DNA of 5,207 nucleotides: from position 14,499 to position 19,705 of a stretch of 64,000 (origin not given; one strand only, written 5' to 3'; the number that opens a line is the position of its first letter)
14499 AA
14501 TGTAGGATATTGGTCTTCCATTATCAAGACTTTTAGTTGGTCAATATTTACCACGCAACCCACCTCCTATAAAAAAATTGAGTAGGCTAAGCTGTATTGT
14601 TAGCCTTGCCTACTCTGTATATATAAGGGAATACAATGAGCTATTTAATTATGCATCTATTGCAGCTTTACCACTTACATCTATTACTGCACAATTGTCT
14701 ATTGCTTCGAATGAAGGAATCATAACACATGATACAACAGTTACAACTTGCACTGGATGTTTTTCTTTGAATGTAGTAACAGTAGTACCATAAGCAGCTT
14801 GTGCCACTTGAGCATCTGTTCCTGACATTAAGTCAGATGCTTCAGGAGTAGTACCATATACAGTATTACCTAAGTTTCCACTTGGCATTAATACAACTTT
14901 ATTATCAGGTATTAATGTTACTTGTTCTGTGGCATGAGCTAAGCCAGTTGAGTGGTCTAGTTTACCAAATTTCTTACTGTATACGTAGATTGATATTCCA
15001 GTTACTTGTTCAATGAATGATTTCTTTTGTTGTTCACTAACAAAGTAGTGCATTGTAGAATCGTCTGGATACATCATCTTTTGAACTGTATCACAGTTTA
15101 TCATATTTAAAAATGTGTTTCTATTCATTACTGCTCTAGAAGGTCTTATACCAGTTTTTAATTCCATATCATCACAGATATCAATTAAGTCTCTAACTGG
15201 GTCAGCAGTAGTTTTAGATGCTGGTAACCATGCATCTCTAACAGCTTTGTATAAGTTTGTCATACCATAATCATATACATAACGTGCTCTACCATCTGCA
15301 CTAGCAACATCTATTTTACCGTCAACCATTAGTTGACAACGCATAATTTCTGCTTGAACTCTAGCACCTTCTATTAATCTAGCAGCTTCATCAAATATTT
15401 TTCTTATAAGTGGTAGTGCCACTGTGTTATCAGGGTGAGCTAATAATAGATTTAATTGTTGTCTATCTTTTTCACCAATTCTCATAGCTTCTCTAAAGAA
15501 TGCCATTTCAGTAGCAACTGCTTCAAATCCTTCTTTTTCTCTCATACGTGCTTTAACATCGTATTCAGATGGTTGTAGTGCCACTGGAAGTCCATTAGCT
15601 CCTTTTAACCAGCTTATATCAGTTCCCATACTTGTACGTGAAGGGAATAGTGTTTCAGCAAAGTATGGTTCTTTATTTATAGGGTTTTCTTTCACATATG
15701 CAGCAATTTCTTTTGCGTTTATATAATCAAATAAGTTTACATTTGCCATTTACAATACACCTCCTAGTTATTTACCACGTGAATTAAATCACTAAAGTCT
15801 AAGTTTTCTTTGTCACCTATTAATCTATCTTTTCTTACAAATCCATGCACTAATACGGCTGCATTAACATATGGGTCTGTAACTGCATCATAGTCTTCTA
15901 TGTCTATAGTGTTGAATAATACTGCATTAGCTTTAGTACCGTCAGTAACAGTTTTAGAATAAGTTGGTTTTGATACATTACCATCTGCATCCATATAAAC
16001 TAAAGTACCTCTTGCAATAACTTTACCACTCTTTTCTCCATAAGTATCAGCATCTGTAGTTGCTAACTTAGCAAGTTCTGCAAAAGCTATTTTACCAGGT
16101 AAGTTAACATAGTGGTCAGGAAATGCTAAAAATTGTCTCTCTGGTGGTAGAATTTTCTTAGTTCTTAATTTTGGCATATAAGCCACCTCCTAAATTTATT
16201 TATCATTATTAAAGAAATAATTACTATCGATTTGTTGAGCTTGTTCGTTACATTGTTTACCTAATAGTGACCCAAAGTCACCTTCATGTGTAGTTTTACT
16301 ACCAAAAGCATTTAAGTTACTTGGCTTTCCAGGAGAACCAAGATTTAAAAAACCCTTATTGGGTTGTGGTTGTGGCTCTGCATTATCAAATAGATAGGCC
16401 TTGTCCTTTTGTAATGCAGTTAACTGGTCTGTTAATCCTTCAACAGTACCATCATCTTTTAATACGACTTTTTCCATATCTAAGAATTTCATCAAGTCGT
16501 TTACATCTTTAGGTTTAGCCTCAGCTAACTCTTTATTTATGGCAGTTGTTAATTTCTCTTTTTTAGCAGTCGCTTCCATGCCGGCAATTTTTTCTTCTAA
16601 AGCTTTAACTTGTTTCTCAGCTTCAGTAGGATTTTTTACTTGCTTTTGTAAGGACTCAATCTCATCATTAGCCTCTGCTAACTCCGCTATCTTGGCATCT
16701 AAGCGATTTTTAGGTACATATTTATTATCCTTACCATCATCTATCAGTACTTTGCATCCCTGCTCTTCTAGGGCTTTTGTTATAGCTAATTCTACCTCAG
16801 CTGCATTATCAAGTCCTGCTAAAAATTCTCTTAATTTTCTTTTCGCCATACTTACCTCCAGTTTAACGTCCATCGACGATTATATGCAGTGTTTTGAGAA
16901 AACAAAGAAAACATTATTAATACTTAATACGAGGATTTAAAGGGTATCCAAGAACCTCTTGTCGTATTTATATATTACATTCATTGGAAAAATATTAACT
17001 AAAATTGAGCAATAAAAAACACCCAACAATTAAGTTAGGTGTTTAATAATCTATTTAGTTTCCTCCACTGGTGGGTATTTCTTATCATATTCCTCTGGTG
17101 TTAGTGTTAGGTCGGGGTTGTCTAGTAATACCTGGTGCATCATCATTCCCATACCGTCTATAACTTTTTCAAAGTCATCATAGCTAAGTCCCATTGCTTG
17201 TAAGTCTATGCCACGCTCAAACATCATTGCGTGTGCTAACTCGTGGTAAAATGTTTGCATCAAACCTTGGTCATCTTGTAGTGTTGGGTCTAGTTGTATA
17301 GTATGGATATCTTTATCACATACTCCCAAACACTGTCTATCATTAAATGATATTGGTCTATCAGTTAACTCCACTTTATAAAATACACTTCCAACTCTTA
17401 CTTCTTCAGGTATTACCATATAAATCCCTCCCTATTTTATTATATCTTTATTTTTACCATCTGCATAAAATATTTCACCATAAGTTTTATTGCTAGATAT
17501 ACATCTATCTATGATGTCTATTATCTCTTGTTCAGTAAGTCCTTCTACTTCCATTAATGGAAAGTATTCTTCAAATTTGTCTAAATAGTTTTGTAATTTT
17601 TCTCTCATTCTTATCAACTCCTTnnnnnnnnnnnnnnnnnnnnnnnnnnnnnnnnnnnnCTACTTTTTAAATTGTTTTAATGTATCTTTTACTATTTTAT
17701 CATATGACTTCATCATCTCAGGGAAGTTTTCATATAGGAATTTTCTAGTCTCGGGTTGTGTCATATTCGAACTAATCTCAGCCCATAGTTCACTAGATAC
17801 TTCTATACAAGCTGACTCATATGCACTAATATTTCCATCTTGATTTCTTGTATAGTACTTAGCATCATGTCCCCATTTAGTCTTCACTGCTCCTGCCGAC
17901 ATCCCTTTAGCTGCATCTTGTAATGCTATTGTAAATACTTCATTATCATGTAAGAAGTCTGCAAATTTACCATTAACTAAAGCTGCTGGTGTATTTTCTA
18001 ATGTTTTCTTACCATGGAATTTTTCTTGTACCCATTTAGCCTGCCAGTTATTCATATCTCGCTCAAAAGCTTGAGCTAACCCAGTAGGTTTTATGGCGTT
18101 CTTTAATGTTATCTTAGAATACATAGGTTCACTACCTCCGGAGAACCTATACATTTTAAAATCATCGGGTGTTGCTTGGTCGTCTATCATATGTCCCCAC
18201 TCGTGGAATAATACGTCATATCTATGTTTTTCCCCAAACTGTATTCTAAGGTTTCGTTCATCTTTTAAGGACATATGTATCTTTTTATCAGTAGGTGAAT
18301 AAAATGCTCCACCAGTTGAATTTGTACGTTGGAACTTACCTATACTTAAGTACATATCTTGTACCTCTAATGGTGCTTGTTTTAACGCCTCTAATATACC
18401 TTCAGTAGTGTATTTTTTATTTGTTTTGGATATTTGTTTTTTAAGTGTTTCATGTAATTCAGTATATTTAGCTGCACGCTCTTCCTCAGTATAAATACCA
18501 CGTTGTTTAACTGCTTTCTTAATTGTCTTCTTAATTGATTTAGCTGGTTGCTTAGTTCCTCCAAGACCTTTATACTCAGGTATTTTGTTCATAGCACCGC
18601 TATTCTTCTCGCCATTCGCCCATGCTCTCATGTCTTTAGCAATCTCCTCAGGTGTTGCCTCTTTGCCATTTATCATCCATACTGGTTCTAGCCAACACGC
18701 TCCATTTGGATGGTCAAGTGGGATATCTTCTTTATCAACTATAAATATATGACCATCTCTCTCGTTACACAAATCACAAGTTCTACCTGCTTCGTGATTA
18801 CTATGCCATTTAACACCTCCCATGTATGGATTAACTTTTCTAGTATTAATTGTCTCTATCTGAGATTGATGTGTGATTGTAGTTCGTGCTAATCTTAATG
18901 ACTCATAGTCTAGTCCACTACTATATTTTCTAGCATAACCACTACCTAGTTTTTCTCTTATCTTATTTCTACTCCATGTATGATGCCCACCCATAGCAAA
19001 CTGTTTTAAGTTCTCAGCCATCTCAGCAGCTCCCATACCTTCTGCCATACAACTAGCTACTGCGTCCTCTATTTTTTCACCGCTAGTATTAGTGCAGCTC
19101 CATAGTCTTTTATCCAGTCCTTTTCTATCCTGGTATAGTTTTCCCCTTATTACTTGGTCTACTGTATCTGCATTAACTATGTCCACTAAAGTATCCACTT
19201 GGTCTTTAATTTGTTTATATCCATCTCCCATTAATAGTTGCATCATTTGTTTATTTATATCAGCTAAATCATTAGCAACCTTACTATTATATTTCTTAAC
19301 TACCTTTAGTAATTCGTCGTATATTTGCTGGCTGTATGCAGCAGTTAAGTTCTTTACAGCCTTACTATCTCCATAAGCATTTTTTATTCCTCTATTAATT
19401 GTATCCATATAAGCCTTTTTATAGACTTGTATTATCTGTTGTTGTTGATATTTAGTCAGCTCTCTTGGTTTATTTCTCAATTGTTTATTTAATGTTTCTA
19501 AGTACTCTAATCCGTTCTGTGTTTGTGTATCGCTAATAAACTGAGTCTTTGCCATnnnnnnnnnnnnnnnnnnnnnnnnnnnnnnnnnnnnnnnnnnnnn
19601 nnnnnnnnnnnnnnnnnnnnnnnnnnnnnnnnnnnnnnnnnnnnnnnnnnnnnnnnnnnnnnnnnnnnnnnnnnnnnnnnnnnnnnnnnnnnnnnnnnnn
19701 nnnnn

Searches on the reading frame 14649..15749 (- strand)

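Call 61: search_protein_families(library=phrogs, proteins=[window:14649-15749:-], max_evalue=0.001)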
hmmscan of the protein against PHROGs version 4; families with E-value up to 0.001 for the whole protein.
window:14649-15749:- (366 aa): 2 families
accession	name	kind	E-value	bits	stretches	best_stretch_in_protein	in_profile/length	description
phrog_29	-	head and packaging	1.7e-62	213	1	3-362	22-362/439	major head protein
phrog_26029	-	unknown function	6.5e-06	27.3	1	10-96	8-92/105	-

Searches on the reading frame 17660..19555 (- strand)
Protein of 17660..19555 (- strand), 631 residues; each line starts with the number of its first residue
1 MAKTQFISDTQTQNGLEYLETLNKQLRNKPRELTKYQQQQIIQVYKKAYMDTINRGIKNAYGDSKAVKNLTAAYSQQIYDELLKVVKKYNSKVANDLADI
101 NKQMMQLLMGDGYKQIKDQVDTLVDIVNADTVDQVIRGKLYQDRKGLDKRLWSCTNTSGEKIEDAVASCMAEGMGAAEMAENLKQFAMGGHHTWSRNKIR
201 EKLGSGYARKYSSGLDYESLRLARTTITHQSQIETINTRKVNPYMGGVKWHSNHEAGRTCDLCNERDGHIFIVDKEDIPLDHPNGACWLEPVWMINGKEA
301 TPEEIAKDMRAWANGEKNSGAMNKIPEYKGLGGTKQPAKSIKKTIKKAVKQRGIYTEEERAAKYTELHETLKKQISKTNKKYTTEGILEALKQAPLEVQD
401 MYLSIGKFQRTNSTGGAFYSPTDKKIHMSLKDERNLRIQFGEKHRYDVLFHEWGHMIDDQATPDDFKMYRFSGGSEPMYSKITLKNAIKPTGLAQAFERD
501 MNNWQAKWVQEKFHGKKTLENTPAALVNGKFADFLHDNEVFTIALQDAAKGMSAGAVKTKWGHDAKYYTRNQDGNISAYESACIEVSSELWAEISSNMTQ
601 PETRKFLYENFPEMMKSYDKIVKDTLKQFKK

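Call 61: search_protein_families(library=phrogs, proteins=[window:17660-19555:-], max_evalue=0.001)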
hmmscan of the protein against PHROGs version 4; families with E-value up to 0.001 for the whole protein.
window:17660-19555:- (631 aa): 9 families
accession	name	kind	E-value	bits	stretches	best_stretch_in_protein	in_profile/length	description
phrog_1657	-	head and packaging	2.2e-45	156.4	1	13-324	9-324/337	head morphogenesis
phrog_4728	-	head and packaging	1.6e-24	87.6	1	20-631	8-591/591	head morphogenesis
phrog_21401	-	tail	2.5e-24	86.7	1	17-325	3-302/566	pilot protein for DNA ejection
phrog_595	-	head and packaging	2.2e-18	67.9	1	32-382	58-365/513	head maturation protease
phrog_7625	-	head and packaging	5.1e-07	29.9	1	30-276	21-223/504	head morphogenesis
phrog_2468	-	head and packaging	1e-05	26.2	1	24-275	13-240/303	head morphogenesis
phrog_25879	-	head and packaging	1.5e-05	25.9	0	212-288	68-144/173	head morphogenesis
phrog_21789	-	head and packaging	1.7e-05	23.8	1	204-294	171-261/1195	virion structural protein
phrog_24883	-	unknown function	0.00083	19.1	0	49-125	397-472/570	-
